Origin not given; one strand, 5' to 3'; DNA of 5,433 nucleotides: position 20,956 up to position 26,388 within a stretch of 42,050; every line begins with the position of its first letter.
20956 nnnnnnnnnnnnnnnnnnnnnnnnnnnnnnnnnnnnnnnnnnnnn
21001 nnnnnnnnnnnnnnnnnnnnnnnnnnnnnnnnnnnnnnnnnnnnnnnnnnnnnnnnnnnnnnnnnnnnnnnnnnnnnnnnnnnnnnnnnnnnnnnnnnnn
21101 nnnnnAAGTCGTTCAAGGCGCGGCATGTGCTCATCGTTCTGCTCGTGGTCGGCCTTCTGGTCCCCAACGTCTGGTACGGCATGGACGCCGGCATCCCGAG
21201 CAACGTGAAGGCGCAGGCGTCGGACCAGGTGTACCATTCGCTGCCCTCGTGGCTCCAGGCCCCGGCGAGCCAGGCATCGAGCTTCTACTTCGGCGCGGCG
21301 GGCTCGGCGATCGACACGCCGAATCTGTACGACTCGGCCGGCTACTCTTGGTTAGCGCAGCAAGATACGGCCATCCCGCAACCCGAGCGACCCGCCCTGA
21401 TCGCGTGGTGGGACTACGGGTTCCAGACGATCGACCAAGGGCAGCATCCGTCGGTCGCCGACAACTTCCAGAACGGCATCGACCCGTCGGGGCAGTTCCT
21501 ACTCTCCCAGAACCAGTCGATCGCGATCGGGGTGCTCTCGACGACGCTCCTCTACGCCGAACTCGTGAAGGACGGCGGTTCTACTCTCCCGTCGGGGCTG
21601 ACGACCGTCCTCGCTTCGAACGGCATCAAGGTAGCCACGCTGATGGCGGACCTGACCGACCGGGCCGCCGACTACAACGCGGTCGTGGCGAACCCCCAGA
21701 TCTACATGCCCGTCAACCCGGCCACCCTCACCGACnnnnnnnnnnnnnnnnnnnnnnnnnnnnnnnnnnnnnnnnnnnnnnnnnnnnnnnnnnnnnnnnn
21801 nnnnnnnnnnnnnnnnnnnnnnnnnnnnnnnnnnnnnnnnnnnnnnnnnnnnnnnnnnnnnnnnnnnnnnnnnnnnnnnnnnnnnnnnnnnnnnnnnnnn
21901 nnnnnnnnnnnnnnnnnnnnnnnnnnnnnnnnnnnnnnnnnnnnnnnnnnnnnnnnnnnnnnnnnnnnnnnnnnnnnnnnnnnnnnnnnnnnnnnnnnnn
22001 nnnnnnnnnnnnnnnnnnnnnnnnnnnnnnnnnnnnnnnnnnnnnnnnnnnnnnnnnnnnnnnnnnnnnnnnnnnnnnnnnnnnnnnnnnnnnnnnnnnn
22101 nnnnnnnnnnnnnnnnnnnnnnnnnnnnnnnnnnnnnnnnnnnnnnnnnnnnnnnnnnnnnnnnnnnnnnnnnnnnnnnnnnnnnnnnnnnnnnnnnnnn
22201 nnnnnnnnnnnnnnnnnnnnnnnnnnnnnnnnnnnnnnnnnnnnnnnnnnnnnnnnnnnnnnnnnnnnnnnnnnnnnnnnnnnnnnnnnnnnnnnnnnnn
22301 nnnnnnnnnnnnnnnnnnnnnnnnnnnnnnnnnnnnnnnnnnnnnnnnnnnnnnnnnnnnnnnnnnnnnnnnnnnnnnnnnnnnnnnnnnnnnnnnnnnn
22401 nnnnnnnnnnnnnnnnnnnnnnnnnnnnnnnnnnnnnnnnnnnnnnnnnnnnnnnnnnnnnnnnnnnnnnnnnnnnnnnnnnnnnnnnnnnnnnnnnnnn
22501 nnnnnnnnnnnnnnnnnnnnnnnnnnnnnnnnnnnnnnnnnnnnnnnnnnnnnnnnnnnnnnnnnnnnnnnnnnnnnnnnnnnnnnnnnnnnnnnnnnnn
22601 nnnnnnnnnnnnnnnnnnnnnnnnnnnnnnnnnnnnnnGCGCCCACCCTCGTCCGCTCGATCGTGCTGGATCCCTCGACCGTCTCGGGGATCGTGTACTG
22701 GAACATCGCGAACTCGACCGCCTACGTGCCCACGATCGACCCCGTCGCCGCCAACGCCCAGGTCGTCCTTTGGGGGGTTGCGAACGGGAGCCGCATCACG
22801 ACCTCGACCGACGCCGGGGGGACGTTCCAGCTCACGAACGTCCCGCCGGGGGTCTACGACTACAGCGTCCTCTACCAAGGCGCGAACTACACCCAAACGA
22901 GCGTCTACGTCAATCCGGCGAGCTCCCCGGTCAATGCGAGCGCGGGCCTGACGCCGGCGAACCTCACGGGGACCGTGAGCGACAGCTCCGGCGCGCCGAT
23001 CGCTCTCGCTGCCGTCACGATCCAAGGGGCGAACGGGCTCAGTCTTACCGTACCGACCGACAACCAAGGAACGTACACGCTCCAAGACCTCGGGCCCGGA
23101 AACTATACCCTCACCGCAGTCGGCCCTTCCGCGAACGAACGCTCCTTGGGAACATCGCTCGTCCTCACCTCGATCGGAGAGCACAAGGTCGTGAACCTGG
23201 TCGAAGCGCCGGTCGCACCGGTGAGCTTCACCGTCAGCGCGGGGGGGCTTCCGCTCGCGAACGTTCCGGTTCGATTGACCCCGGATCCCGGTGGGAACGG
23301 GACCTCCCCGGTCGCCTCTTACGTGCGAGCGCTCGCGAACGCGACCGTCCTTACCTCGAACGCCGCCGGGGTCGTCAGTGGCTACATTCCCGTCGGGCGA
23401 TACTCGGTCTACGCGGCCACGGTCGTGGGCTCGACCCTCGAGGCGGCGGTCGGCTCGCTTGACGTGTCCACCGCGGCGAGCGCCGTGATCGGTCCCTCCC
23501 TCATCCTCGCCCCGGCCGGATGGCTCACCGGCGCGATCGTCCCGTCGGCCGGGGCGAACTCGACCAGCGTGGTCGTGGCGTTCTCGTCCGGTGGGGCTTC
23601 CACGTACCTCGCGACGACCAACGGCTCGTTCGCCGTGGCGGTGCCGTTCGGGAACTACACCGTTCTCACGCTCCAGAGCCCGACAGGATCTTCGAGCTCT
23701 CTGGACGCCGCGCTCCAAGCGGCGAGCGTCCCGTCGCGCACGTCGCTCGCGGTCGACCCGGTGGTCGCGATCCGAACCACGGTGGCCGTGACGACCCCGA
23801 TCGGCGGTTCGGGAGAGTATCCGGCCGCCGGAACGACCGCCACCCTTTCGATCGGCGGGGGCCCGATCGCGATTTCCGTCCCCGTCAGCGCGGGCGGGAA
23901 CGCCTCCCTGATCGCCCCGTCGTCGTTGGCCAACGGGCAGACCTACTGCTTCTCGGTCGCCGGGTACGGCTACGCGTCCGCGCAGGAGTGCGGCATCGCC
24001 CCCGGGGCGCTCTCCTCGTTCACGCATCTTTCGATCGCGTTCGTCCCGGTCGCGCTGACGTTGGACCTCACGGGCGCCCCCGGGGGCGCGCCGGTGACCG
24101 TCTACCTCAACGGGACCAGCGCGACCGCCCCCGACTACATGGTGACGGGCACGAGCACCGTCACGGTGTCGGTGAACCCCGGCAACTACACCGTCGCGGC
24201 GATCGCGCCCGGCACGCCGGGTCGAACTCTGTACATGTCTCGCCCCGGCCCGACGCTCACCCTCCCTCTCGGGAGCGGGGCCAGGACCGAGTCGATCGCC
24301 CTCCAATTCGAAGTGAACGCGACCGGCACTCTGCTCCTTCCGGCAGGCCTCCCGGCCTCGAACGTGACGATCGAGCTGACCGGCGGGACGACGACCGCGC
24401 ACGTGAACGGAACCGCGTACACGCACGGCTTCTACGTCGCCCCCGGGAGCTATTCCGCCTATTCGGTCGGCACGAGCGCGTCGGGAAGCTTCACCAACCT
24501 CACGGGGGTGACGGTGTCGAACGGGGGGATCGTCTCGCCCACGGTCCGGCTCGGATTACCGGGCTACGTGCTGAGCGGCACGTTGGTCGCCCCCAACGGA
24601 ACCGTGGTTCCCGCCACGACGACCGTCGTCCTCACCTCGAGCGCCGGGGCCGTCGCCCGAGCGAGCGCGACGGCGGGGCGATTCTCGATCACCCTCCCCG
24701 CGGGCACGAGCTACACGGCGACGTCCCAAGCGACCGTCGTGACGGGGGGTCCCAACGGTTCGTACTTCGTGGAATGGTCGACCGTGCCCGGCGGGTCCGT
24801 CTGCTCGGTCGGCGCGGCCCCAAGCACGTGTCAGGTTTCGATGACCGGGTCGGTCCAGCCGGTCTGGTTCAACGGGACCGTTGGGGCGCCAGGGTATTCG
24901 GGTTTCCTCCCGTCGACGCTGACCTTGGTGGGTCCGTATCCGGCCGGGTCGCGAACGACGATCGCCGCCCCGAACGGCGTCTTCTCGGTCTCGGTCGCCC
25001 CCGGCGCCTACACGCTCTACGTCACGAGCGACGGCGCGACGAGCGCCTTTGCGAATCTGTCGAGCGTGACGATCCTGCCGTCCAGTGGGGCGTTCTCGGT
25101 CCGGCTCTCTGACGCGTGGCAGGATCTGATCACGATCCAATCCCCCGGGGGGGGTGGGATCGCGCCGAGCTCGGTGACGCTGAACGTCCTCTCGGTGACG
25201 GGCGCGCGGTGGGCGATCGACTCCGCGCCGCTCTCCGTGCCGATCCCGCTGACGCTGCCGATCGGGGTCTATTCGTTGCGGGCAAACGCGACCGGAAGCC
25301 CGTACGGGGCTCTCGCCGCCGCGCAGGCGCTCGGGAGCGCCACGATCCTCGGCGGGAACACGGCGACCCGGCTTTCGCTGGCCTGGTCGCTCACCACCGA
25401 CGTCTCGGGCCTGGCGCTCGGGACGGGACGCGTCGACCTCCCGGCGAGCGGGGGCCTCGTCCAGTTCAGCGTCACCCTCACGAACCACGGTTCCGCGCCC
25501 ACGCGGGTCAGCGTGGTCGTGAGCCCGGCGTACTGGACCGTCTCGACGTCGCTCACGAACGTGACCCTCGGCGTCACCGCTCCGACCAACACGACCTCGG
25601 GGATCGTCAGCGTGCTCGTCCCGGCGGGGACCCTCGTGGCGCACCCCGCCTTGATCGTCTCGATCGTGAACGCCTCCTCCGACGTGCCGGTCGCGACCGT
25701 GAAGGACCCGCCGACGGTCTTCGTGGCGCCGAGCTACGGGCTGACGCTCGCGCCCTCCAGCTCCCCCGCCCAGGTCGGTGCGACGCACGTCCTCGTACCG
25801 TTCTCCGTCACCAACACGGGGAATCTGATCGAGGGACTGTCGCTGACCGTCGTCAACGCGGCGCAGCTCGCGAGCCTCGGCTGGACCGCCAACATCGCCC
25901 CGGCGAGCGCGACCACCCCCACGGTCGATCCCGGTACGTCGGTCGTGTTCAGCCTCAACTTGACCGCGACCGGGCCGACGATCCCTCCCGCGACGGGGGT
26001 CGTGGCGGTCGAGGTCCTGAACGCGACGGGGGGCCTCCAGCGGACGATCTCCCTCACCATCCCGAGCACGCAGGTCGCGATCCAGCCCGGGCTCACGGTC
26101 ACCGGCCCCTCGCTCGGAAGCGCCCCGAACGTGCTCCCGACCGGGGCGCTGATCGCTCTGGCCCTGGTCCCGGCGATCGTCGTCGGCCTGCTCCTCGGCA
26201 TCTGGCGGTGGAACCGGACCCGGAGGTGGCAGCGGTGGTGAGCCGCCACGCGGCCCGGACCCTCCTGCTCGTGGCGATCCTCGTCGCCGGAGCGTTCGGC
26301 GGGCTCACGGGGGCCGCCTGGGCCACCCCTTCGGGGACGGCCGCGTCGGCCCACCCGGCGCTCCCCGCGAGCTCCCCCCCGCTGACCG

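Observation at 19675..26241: Giant AglB/STT3 oligosaccharyltransferase fused to its own putative glycoprotein substrate-like ectodomain and a second membrane anchor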

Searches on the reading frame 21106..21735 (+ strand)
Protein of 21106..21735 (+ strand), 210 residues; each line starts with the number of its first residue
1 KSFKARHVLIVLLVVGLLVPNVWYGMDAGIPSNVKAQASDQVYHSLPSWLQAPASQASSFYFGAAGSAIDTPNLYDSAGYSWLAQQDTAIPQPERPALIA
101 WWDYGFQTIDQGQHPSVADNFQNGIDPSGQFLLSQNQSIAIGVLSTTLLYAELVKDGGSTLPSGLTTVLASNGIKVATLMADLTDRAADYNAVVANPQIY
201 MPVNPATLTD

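Call 23: find_related_loci(query=A1, collection=genome_contigs, flank=10000)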
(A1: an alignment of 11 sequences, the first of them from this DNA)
Query A1 (210 aa) in genome_contigs; peptide patterns used: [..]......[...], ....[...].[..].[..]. (x = any residue, [..] = any of these).
600 stretches matched a pattern (row limit reached: there are more); 570 encode a relative of the query (tblastn E <= 1e-3); the best 80 are kept; 80 distinct loci.
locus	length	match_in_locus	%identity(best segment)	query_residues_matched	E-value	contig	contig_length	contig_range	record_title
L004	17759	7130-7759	77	1-210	7e-100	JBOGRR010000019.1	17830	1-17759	MAG: Thermoplasmata archaeon isolate SE1508_maxbin2.bin.13 NODE_547_length_17830_cov_1.927978, whole genome shotgun sequ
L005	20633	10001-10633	68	1-210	3e-95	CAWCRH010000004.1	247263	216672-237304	MAG: uncultured Thermoplasmata archaeon isolate MFD03323.bin.2.126 genome assembly, contig: contig_26485, whole genome s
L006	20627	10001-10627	65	1-210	6e-92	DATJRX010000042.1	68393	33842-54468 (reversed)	MAG TPA_asm: Thermoplasmata archaeon isolate SMAG_U14978 k141_3867851, whole genome shotgun sequence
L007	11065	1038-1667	65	1-210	1e-90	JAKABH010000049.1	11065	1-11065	MAG: Thermoplasmata archaeon isolate WH2.bin150 NODE_10855_length_11065_cov_16.717407, whole genome shotgun sequence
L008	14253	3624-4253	63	1-210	9e-90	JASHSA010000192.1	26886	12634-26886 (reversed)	MAG: Thermoplasmata archaeon isolate JOPF115 JOPF_A10C_contig_308865, whole genome shotgun sequence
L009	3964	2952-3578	65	1-209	6e-90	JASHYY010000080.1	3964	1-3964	MAG: Thermoplasmata archaeon isolate JOPF295 JOPF_A14C_contig_81132, whole genome shotgun sequence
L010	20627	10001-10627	64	1-210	4e-87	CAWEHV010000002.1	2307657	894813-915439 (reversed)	MAG: uncultured Thermoplasmata archaeon isolate MFD09222.bin.1.12 genome assembly, contig: contig_47939, whole genome sh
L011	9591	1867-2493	62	1-209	2e-87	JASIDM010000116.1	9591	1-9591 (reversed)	MAG: Thermoplasmata archaeon isolate JOPF413 JOPF_A141_contig_78602, whole genome shotgun sequence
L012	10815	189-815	70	1-209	5e-87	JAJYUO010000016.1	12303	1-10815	MAG: Thermoplasmata archaeon isolate FK1.bin102 NODE_5497_length_12303_cov_1.111777, whole genome shotgun sequence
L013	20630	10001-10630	61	1-210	5e-87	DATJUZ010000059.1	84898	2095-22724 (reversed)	MAG TPA_asm: Thermoplasmata archaeon isolate SMAG_U15059 k141_4407825, whole genome shotgun sequence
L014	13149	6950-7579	62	1-210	3e-87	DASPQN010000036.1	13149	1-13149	MAG TPA_asm: Thermoplasmata archaeon isolate SMAG_U12200 k141_1286806, whole genome shotgun sequence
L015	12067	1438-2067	63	1-210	2e-86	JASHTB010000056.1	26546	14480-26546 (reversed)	MAG: Thermoplasmata archaeon isolate JOPF142 JOPF_A102_contig_57743, whole genome shotgun sequence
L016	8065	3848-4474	70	1-209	2e-86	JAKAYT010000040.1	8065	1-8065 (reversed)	MAG: Thermoplasmata archaeon isolate YS5.bin51 NODE_6553_length_8065_cov_2.772991, whole genome shotgun sequence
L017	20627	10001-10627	68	1-209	6e-86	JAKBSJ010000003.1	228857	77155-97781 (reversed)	MAG: Thermoplasmata archaeon isolate YP1.bin82 NODE_51_length_228857_cov_18.093376, whole genome shotgun sequence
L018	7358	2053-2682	61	1-210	6e-85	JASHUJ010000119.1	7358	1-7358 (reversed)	MAG: Thermoplasmata archaeon isolate JOPF176 JOPF_N14C_contig_161771, whole genome shotgun sequence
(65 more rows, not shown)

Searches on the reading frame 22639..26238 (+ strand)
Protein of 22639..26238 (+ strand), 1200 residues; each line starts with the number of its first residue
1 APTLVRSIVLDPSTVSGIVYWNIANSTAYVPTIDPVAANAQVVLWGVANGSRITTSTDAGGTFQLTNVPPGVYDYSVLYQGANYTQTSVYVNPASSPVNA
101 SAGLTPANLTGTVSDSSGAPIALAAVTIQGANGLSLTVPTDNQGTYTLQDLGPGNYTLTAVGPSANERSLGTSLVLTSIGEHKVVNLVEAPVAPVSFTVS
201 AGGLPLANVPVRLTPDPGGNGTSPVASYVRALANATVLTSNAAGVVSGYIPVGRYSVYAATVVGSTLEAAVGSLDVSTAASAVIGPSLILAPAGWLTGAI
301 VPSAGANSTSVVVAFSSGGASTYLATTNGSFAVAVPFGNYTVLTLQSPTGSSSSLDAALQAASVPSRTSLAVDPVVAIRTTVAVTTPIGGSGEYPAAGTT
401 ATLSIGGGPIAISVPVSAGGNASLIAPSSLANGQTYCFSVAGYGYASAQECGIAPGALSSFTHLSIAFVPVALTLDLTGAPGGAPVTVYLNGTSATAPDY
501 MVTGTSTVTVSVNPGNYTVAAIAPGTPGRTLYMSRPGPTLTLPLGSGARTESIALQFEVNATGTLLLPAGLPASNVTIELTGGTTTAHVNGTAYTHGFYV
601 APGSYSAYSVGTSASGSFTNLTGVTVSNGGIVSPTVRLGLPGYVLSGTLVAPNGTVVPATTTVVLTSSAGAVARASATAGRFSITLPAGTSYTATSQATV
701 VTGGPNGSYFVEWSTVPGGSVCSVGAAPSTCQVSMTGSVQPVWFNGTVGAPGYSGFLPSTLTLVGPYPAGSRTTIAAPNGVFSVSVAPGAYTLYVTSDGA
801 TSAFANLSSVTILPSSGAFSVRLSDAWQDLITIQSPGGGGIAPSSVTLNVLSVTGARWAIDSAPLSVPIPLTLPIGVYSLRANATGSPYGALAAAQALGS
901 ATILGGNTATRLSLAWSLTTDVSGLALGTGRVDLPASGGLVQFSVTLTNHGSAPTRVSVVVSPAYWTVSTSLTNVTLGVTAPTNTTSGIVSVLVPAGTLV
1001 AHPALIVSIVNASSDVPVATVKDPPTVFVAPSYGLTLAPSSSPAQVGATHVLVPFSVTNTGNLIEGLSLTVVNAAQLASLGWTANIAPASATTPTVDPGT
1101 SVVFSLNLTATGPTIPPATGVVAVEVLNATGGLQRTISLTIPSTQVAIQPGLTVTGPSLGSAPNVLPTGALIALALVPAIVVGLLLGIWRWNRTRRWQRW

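Call 57: predict_structure(alignment_id=A2)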
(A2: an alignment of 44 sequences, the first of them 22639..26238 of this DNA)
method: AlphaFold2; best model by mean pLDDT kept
length: 1200 residues; sequences in the alignment: 44
mean_pLDDT: 84.3   pTM: 0.50
mean pLDDT of the five models: 84.3, 84.1, 83.3, 82.6, 79.1
residues with pLDDT >= 90: 445; 70-90: 639; 50-70: 78; < 50: 38
segments of 3 or more residues with pLDDT < 50: 1-6, 1145-1166, 1195-1200
pLDDT, mean of each block of 10 residues (from residue 1): 51 88 84 88 80 88 89 88 83 82 91 88 90 82 91 88 81 85 91 86 79 82 82 87 81 89 88 81 81 92 76 87 85 92 86 82 90 89 86 83 82 83 89 89 88 88 92 89 87 86 90 90 87 80 80 89 90 90 83 90 91 85 90 89 92 87 89 89 90 91 79 86 88 91 91 86 80 90 90 86 87 86 92 83 86 83 89 91 89 88 87 89 89 89 93 90 90 90 91 88 89 83 91 83 79 86 84 87 78 68 87 79 76 79 53 40 44 62 65 44
secondary structure, 60 per line:
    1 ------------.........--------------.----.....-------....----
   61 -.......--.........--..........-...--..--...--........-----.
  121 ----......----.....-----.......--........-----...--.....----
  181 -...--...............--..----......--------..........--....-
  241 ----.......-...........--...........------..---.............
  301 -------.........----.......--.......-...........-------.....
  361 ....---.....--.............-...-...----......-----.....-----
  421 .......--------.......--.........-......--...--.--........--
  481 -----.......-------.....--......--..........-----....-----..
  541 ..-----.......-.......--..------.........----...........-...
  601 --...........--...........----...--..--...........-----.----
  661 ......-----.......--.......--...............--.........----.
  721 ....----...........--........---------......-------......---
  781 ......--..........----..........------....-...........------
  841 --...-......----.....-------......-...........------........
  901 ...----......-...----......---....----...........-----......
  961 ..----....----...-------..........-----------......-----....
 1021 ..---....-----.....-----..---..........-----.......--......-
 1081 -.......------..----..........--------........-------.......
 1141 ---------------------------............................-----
elements in order (helices of 4 or more, strands of 3 or more residues): E13-21 E41-45 E53-56 E62-68 E71-79 E82-91 E102-104 E107-114 E125-130 E135-139 E145-151 E154-161 E167-169 E172-176 E182-184 E187-201 E210-215 H224-233 E236-239 E245-251 E253-263 E266-276 E288-300 E308-316 E321-327 E330-336 E338-348 E356-364 E368-372 E375-387 E393-395 E400-405 E411-415 E421-427 E436-442 E445-453 H455-460 E463-465 E471-478 E486-492 E500-504 E507-512 E515-524 E530-533 E539-542 E548-554 E556-562 E576-581 E586-590 H591-596 E598-600 E603-613 E616-626 E631-633 E640-650 E661-666 E672-678 E681-687 E690-704 E707-715 E720-724 E729-739 E742-749 E759-764 E772-777 E781-786 E789-798 E803-812 E819-822 E824-834 E847-852 E857-861 E869-874 E876-886 E893-903 E908-913 E915-917 E922-927 E931-934 E939-949 E955-962 E967-970 E975-977 E985-994 E1006-1011 E1017-1022 E1026-1029 E1035-1039 E1050-1059 E1065-1071 H1074-1079 E1082-1088 E1101-1110 E1119-1126 E1134-1140 H1168-1195

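Call 61: fold_search(model_id=the predicted structure, library=pdb)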
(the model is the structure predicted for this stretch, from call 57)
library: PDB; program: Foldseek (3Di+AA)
matches with E <= 10: 1513; with E <= 0.001: 91
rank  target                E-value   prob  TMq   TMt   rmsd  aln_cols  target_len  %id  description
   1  9ijj_4G               3.7e-11  1.00  0.09  0.04  61.6      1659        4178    8  In situ structure of the central apparatus in mouse sperm axoneme. (released 2025-06-04)
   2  9ijj_4H               4.2e-11  1.00  0.09  0.04  62.0      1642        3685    8  In situ structure of the central apparatus in mouse sperm axoneme. (released 2025-06-04)
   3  6fwv_B                1.3e-10  1.00  0.08  0.17  32.1       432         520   11  The Bacillus anthracis TIE protein (released 2018-08-08)
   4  6fwv_A                2.5e-10  1.00  0.08  0.16  32.1       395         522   11  The Bacillus anthracis TIE protein (released 2018-08-08)
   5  7som_D                7.3e-10  0.98  0.07  0.06  56.2      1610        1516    8  Ciliary C2 central pair apparatus isolated from Chlamydomonas reinhardtii (released 2022-04-13)
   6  9ijj_h                9.1e-10  1.00  0.08  0.07  45.7      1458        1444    8  In situ structure of the central apparatus in mouse sperm axoneme. (released 2025-06-04)
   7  7o7n_A                1.4e-09  0.99  0.08  0.07  42.5      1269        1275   10  (h-alpha2M)4 semiactivated I state (released 2022-04-13)
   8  7o7q_A                1.8e-09  1.00  0.09  0.09  36.9      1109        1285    8  (h-alpha2M)4 trypsin-activated state (released 2022-04-13)
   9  6tav_C                3.5e-09  0.99  0.08  0.08  42.1      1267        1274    9  Crystal structure of endopeptidase-induced alpha2-macroglobulin (released 2021-05-12)
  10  4oq1                  6.7e-09  1.00  0.11  0.32  16.6       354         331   13  Structure of the Streptococcal ancillary pilin (released 2014-04-23)
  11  5xyr                  1.9e-08  0.98  0.07  0.06  31.9      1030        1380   10  Crystal structure of a serine protease from Streptococcus species (released 2018-08-08)
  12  9ijj_O                2.4e-08  0.98  0.10  0.09  119.3      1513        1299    8  In situ structure of the central apparatus in mouse sperm axoneme. (released 2025-06-04)
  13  7o7p_C                2.7e-08  0.99  0.08  0.08  39.8      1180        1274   10  (h-alpha2M)4 activated state (released 2022-04-13)
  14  7o7p_A                2.8e-08  0.99  0.08  0.08  39.8      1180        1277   10  (h-alpha2M)4 activated state (released 2022-04-13)
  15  9fx3_A                3.1e-08  0.99  0.08  0.09  37.9      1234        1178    8  Structure of active human CD109 (released 2025-03-19)
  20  6tav_B                9.3e-08  1.00  0.09  0.09  38.9       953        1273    9  Crystal structure of endopeptidase-induced alpha2-macroglobulin (released 2021-05-12)
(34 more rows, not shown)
